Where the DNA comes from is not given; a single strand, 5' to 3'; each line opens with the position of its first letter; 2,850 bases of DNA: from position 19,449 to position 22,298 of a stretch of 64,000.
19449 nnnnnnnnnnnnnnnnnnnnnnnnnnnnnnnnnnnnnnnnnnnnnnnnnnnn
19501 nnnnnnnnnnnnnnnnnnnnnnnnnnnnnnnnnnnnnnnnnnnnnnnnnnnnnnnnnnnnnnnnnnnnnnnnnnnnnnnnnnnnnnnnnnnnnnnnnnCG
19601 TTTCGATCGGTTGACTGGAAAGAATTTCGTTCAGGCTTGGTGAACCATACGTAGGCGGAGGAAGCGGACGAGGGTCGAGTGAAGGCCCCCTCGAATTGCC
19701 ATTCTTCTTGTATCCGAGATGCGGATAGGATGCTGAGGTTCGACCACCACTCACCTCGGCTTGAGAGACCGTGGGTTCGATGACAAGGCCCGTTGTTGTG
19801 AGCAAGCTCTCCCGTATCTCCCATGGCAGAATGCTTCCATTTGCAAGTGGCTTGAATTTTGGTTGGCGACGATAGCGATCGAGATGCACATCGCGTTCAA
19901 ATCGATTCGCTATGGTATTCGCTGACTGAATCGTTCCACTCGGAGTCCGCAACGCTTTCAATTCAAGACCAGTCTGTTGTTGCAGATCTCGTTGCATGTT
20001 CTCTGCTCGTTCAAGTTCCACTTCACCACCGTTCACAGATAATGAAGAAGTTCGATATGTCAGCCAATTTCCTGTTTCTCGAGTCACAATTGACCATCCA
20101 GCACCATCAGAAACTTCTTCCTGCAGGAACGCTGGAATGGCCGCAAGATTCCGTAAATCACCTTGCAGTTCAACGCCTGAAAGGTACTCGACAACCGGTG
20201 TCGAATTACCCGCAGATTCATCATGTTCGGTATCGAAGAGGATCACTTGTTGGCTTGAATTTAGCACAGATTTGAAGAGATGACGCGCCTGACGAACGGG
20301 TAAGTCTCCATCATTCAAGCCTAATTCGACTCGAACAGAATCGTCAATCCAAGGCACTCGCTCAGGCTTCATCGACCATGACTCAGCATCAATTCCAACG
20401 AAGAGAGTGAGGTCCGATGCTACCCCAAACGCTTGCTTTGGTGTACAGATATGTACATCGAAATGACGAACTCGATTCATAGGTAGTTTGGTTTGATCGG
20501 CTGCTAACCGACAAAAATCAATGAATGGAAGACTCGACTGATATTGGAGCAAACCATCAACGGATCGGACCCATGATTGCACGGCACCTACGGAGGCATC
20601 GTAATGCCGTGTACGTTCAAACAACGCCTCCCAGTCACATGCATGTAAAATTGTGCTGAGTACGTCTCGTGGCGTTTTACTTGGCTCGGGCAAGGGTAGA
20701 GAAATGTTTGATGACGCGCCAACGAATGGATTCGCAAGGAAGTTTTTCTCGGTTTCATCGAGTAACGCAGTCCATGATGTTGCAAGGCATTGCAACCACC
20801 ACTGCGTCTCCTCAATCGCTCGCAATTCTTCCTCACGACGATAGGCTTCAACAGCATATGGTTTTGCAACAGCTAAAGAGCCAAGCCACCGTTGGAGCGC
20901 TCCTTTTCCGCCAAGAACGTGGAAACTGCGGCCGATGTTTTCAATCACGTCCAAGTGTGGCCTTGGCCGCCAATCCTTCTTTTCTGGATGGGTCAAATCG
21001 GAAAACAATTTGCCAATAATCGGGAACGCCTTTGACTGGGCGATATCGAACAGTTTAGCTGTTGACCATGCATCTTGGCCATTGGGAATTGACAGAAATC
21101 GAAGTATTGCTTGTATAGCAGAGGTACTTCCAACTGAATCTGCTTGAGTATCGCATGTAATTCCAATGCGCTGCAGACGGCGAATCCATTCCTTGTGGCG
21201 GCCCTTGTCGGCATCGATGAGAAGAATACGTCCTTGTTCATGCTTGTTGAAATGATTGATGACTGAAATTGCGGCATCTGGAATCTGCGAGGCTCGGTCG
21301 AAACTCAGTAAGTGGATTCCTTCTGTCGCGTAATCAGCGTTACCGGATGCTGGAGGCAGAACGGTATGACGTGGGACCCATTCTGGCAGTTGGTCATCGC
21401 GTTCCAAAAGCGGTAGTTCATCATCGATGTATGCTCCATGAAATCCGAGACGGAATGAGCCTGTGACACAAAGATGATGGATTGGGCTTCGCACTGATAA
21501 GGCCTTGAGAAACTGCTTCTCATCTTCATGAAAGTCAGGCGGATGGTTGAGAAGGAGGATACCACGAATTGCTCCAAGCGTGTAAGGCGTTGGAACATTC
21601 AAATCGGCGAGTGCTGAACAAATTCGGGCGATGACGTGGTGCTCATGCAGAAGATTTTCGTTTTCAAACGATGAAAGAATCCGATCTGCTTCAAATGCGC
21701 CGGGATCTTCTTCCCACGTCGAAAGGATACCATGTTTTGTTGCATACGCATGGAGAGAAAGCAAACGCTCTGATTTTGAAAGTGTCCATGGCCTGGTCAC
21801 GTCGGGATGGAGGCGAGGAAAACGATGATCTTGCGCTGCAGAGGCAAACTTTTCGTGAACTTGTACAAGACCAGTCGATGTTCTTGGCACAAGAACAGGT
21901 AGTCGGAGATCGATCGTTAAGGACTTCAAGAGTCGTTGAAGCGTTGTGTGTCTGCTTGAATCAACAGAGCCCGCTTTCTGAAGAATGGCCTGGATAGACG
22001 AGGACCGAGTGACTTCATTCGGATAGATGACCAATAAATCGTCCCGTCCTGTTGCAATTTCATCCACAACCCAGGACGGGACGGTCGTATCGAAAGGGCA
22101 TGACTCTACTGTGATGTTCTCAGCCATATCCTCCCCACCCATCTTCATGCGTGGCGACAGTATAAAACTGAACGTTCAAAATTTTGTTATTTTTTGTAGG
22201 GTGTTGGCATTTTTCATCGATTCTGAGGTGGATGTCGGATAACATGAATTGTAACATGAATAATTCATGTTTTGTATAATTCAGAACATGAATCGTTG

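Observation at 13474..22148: Bacterial-type AddAB/AdnAB-like helicase-nuclease operon inside an archaeal gene neighbourhood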

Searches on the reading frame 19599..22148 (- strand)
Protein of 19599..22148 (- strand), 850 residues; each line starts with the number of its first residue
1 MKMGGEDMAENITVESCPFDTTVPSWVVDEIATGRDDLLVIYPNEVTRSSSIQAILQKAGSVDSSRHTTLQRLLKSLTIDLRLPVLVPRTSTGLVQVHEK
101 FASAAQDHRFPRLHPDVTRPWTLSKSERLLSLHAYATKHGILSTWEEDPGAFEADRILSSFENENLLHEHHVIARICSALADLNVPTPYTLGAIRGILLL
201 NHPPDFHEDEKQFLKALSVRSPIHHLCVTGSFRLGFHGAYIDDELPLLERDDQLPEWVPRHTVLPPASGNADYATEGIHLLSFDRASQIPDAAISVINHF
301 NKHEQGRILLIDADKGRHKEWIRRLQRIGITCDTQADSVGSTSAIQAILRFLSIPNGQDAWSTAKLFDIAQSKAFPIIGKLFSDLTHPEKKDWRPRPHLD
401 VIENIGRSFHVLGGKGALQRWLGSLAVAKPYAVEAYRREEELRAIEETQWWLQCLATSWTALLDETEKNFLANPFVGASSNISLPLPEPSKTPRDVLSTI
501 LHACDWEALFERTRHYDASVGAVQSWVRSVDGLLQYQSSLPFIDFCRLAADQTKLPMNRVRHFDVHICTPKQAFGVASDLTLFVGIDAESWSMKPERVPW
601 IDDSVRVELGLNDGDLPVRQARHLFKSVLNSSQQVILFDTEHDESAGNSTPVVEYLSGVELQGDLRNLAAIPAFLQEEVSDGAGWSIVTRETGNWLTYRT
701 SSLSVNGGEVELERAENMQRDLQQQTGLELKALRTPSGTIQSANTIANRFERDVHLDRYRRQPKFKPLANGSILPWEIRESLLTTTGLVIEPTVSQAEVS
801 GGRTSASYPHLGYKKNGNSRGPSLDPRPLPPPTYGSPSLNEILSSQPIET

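Call 64: search_protein_representatives(alignment_id=A4)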
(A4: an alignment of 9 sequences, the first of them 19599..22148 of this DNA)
Query: 9 sequences, 852 profile positions. Proteins with E-value up to 0.001 (for the whole library): 317; up to 1e-10: 140; up to 1e-30: 78. The best 150 are listed.
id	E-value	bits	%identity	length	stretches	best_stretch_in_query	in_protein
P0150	0.0e+00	1169.4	-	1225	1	6-850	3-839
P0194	0.0e+00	1130.8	-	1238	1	1-851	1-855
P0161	0.0e+00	1068.4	-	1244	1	1-849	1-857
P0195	0.0e+00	1013.6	-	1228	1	6-851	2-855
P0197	1.1e-279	946.6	-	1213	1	5-849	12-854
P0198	1.3e-278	943.0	-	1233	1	8-850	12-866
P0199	6.5e-274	927.5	-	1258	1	4-850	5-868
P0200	5.8e-272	921.1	-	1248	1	5-851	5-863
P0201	1.8e-230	783.8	-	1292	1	6-850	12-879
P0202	2.3e-228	776.8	-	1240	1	6-848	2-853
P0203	3.8e-218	743.0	-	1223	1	4-848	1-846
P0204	7.8e-218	742.0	-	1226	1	5-849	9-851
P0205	6.6e-217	738.9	-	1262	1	9-848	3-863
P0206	2.2e-211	720.6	-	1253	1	4-846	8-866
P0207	4.9e-207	706.3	-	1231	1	5-850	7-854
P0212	1.0e-193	662.2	-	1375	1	6-849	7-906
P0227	2.3e-86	307.1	-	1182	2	8-766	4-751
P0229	8.5e-81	288.6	-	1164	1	15-793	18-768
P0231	1.9e-72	261.0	-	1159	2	7-498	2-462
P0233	2.7e-71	257.2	-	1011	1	491-849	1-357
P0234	2.6e-68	247.3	-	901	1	342-816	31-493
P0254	6.8e-43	163.2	-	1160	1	36-847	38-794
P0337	3.6e-10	55.0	-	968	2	514-652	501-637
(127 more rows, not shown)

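Call 65: search_protein_families(library=ncbifam, proteins=[P0227, P0229, P0231, P0254, P0337, P0233, P0234, P0212], max_evalue=0.01)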
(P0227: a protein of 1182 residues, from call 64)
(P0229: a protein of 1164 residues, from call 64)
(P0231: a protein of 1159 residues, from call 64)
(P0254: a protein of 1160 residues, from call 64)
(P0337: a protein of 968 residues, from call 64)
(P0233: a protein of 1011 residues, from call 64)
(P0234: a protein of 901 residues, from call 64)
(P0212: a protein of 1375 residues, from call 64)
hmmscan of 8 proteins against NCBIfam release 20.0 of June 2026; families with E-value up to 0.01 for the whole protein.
P0227 (1182 aa): 1 family
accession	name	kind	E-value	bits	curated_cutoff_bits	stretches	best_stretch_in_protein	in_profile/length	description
TIGR03623.1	TIGR03623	subfamily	0.0024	16.1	299.6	0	823-864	605-646/876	probable DNA repair protein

P0229 (1164 aa): 0 families

P0231 (1159 aa): 3 families
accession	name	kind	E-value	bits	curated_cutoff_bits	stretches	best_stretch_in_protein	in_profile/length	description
TIGR03623.1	TIGR03623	subfamily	0.00016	20.1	299.6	0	796-836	605-645/876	probable DNA repair protein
TIGR00372.1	cas4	equivalog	0.0024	17.8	65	0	1109-1145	141-178/180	CRISPR-associated protein Cas4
TIGR02786.1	addB_alphas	equivalog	0.0086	14.2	486.5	0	526-586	621-680/1024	double-strand break repair protein AddB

P0254 (1160 aa): 0 families

P0337 (968 aa): 2 families
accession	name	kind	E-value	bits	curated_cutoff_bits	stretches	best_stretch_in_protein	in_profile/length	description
TIGR02786.1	addB_alphas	equivalog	4.8e-149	498.4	486.5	1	26-968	20-1024/1024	double-strand break repair protein AddB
TIGR03623.1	TIGR03623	subfamily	1.7e-15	56.4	299.6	2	372-758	272-659/876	probable DNA repair protein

P0233 (1011 aa): 3 families
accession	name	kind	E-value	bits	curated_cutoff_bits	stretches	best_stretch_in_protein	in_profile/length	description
TIGR03623.1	TIGR03623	subfamily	2.5e-08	32.6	299.6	1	371-417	605-651/876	probable DNA repair protein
TIGR02786.1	addB_alphas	equivalog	0.00029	19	486.5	0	362-463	749-841/1024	double-strand break repair protein AddB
NF006761.0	PRK09282.1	domain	0.0026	16.3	402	1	570-692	469-588/591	pyruvate carboxylase subunit B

P0234 (901 aa): 0 families

P0212 (1375 aa): 2 families
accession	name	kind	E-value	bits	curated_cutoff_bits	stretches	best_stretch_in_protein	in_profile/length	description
TIGR02786.1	addB_alphas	equivalog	0.0016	16.6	486.5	0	632-704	622-692/1024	double-strand break repair protein AddB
TIGR00372.1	cas4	equivalog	0.0059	16.4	65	0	916-978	2-58/180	CRISPR-associated protein Cas4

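Call 67: list_cluster_members(proteins=[P0227, P0229, P0231, P0254, P0337, P0195, P0196, P0194, P0212])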
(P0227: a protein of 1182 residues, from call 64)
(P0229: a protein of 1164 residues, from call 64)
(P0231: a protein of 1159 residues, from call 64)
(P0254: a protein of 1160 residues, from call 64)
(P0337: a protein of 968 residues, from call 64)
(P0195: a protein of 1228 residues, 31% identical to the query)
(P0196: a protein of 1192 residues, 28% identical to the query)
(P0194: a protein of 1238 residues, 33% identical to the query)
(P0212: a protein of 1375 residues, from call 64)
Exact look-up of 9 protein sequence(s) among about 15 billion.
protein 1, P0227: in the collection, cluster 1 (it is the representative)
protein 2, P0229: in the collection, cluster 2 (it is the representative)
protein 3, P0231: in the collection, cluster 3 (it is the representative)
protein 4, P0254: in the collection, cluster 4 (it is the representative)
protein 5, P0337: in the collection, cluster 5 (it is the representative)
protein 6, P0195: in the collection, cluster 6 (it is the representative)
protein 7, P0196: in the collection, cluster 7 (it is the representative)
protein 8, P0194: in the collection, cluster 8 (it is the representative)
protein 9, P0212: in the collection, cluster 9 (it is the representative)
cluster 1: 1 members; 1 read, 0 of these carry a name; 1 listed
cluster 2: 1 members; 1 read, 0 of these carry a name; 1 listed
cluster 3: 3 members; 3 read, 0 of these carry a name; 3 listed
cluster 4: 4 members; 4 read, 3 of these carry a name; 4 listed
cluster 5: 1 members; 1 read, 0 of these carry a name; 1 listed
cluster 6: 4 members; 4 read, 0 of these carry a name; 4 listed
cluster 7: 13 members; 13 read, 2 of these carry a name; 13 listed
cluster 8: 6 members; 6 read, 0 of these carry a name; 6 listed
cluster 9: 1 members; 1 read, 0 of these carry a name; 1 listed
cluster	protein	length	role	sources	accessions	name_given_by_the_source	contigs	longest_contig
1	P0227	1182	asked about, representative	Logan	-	-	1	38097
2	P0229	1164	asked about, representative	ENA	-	-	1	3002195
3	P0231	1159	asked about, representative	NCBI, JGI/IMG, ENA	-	-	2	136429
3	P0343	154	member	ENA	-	-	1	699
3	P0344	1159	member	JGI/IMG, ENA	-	-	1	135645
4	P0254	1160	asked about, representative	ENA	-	-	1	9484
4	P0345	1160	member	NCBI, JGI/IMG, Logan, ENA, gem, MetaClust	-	\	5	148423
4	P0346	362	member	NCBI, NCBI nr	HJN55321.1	MAG TPA: PD-(D/E)XK nuclease family protein, partial [Candidatus Poseidoniales archaeon] | PD-(D/E)XK nuclease family protein [Candidatus Poseidoniales archaeon]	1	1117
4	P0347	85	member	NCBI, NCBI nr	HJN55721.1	MAG TPA: hypothetical protein QF646_04985, partial [Candidatus Poseidoniales archaeon] | hypothetical protein [Candidatus Poseidoniales archaeon]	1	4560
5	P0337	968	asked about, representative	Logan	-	-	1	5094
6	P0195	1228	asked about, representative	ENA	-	-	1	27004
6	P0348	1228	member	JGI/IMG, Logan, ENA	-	-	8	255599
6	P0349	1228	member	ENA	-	-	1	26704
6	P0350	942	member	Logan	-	-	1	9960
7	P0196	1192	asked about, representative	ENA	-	-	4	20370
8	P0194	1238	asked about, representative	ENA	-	-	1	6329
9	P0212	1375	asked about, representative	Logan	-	-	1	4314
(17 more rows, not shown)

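Call 69: find_encoding_contigs(protein=P0229, flank=10000, max_places=2)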
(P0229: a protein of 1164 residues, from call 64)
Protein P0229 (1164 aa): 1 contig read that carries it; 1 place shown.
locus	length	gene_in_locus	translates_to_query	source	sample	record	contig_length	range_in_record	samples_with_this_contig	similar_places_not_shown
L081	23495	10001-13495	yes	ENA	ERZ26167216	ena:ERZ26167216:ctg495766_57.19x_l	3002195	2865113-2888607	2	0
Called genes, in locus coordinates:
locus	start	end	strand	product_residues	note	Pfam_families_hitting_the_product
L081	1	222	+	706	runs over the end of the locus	PF17207:MCM_OB, PF00493:MCM, PF01078:Mg_chelatase (faint), PF07728:AAA_5 (faint), PF17855:MCM_lid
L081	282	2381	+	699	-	PF02934:GatB_N, PF02938:GAD (faint), PF02637:GatB_Yqey (weak)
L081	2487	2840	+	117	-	-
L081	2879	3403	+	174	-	-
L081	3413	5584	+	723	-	PF02361:CbiQ, PF00005:ABC_tran, PF02463:SMC_N (faint), PF03193:RsgA_GTPase (faint), PF13191:AAA_16 (faint), PF13401:AAA_22 (faint), PF13476:AAA_23 (faint), PF13304:AAA_21, +2 more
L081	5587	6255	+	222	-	-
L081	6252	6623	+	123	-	PF01981:PTH2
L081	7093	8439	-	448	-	PF01595:CNNM, PF03471:CorC_HlyC (faint), PF00571:CBS (faint)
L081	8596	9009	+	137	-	PF00571:CBS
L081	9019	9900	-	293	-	-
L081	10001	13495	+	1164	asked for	PF12705:PDDEXK_1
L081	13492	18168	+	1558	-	PF13245:AAA_19 (faint), PF00580:UvrD-helicase (weak), PF12705:PDDEXK_1 (faint), PF00580:UvrD-helicase, PF13361:UvrD_C, PF13538:UvrD_C_2 (faint)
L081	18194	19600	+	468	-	PF01546:Peptidase_M20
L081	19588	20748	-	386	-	PF02517:Rce1-like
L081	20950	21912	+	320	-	-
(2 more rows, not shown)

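Call 81: find_homologous_proteins(query=P0229)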
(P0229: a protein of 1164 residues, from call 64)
Query P0229 (1164 aa): 1 proteins with E <= 0.001 among 8000 candidates.
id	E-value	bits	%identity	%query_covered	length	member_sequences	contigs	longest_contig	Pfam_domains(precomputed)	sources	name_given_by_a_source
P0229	0.0e+0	2560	100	100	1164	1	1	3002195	PF12705.14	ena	-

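Call 108: search_dna_similar(query=P0337, collection=plasmids, mode=protein, max_evalue=1e-10, max_rows=12)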
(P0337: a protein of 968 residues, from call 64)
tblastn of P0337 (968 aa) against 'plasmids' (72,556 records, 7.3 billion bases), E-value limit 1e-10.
Records with a match: 7; places in all: 7; records where one place covers at least 80% of the query: 0.
Best place of each record, by identity: <60% 7.
By first word of the organism name: Sinorhizobium 4; Shinella 1; Sphingomonas 1; Rhizobium 1.
By predicted mobility (MOB-suite, as given by PLSDB): non-mobilizable 7.
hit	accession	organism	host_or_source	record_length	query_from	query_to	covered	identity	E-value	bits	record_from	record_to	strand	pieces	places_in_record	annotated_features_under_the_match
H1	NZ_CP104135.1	Sinorhizobium sp. C101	Phaseolus vulgaris,cell ...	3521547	117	857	77%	24.3%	4e-56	220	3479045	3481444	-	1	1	none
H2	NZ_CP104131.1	Sinorhizobium sp. K101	Phaseolus vulgaris,cell ...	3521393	117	857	77%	24.3%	4e-56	220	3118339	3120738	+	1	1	none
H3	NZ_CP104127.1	Sinorhizobium sp. M103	Phaseolus vulgaris,cell ...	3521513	117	857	77%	24.3%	4e-56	220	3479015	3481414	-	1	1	none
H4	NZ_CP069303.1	Shinella sp. PSBB067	monoisolate,Minnesota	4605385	500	968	48%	26.4%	2e-32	145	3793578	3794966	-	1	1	none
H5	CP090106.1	Sinorhizobium meliloti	Medicago,Cell culture,Plant nodule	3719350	352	857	52%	22.9%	7e-35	152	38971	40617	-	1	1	none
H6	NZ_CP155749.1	Sphingomonas parapaucimobilis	Chinese cabbage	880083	550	967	43%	26.2%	5e-31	140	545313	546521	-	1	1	PD-(D/E)XK nuclease family protein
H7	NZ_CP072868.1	Rhizobium sp. NLR16a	lentil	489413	504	845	35%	25.5%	2e-26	125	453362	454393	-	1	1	addB: double-strand break repair protein AddB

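Call 109: get_annotated_region(hit=H7, flank=7000)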
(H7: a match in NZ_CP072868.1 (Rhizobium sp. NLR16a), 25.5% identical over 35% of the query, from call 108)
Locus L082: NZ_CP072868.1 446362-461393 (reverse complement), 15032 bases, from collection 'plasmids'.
description: Rhizobium sp. NLR16a plasmid p3, complete sequence
organism: Rhizobium sp. NLR16a (NCBI taxid 2731112)
taxonomy: Bacteria; Pseudomonadota; Alphaproteobacteria; Hyphomicrobiales; Rhizobiaceae; Rhizobium; Rhizobium sp. NLR16a
host: -; source: lentil; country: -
typing (MOB-suite, as given by PLSDB): non-mobilizable
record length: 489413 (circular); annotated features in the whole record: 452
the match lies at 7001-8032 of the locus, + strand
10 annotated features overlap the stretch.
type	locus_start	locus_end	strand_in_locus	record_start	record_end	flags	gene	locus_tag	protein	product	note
CDS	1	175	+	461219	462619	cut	ahcY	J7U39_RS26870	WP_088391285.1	adenosylhomocysteinase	GO:0006730 - one-carbon metabolic process [Evidence IEA]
CDS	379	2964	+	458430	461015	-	-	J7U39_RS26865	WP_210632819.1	PAS domain-containing sensor histidine kinase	-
CDS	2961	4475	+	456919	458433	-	tsaE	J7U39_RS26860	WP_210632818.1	tRNA (adenosine(37)-N6)-threonylcarbamoyltransferase complex ATPase subunit type 1 TsaE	GO:0002949 - tRNA threonylcarbamoyladenosine modification [Evidence IEA]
CDS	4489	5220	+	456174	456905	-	-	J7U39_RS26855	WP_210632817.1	nucleotidyltransferase family protein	-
CDS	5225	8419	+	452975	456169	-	addB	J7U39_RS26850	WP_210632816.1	double-strand break repair protein AddB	GO:0000724 - double-strand break repair via homologous recombination [Evidence IEA]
CDS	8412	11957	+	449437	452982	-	addA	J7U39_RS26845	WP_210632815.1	double-strand break repair helicase AddA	GO:0000724 - double-strand break repair via homologous recombination [Evidence IEA]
CDS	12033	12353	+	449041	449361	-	trxA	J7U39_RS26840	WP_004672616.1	thioredoxin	-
CDS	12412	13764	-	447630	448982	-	-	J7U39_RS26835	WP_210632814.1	folylpolyglutamate synthase/dihydrofolate synthase family protein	GO:0006730 - one-carbon metabolic process [Evidence IEA]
CDS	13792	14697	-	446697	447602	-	accD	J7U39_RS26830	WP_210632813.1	acetyl-CoA carboxylase, carboxyltransferase subunit beta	GO:0006633 - fatty acid biosynthetic process [Evidence IEA]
CDS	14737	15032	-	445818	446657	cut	trpA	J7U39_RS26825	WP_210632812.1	tryptophan synthase subunit alpha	GO:0000162 - tryptophan biosynthetic process [Evidence IEA]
